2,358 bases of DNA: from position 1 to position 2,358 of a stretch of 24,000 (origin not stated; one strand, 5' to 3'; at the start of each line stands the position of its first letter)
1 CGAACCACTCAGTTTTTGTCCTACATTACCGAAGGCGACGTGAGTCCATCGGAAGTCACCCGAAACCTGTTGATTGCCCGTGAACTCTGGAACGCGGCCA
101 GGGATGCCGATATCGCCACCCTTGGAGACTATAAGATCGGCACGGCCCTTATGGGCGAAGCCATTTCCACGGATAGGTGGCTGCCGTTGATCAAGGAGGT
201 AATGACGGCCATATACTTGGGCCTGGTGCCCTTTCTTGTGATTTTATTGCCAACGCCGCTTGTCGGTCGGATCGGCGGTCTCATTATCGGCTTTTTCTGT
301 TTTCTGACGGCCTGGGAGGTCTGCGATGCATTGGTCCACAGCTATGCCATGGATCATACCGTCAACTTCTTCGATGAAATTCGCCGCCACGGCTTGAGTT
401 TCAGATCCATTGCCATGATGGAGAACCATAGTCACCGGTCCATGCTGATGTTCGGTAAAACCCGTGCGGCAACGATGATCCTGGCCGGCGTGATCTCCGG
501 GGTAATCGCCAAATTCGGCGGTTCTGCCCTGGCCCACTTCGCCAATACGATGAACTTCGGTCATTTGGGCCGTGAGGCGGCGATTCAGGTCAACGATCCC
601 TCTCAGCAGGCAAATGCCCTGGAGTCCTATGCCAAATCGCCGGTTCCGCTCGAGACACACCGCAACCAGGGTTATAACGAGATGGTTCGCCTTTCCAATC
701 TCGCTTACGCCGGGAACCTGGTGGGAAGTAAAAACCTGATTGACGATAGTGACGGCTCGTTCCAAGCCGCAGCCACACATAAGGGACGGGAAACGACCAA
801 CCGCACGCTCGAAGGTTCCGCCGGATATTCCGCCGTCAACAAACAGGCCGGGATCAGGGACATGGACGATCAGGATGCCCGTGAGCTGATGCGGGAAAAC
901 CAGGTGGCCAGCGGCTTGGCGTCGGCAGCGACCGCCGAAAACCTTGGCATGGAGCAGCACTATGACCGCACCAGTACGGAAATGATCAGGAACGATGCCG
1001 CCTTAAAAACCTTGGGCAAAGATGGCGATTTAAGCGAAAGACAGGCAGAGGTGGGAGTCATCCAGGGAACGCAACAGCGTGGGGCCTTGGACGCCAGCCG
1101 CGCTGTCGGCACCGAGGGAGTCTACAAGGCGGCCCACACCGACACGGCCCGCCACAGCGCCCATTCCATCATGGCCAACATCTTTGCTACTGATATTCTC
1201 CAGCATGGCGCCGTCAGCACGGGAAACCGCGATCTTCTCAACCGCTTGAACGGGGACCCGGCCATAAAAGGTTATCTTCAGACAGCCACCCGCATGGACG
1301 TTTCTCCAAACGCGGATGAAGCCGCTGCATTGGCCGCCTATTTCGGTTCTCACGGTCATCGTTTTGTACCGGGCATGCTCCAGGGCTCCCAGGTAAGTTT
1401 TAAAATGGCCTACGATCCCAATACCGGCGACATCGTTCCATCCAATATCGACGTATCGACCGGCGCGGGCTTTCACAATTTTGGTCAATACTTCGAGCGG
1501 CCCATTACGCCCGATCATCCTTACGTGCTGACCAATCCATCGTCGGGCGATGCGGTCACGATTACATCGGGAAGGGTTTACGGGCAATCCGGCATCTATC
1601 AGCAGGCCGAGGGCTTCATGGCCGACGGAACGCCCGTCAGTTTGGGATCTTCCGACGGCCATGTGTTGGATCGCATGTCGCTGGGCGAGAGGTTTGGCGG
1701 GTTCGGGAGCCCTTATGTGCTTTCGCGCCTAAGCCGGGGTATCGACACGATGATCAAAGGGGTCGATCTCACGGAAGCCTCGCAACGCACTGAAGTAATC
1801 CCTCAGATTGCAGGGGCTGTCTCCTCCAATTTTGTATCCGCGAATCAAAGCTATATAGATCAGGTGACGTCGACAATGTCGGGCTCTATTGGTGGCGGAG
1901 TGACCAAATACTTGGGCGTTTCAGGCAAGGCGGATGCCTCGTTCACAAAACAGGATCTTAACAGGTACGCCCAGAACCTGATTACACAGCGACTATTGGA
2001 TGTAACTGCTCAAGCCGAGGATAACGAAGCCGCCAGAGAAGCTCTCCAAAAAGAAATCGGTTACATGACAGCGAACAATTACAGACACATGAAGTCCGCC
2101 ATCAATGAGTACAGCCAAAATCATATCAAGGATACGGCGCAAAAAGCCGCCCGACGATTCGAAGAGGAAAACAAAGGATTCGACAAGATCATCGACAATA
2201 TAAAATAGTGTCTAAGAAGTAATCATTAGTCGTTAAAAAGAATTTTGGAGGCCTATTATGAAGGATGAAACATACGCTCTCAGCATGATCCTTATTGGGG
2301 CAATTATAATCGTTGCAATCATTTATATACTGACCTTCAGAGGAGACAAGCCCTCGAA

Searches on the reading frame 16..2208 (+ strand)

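Call 56: search_protein_families(library=pfam, proteins=[window:16-2208:+], max_evalue=0.001)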
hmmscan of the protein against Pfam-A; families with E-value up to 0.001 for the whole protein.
window:16-2208:+ (730 aa): 1 family
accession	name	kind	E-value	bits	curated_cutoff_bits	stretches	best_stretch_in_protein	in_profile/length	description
PF07916.16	TraG_N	-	5.6e-18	65.6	36.1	1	36-180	308-455/462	TraG-like protein, N-terminal region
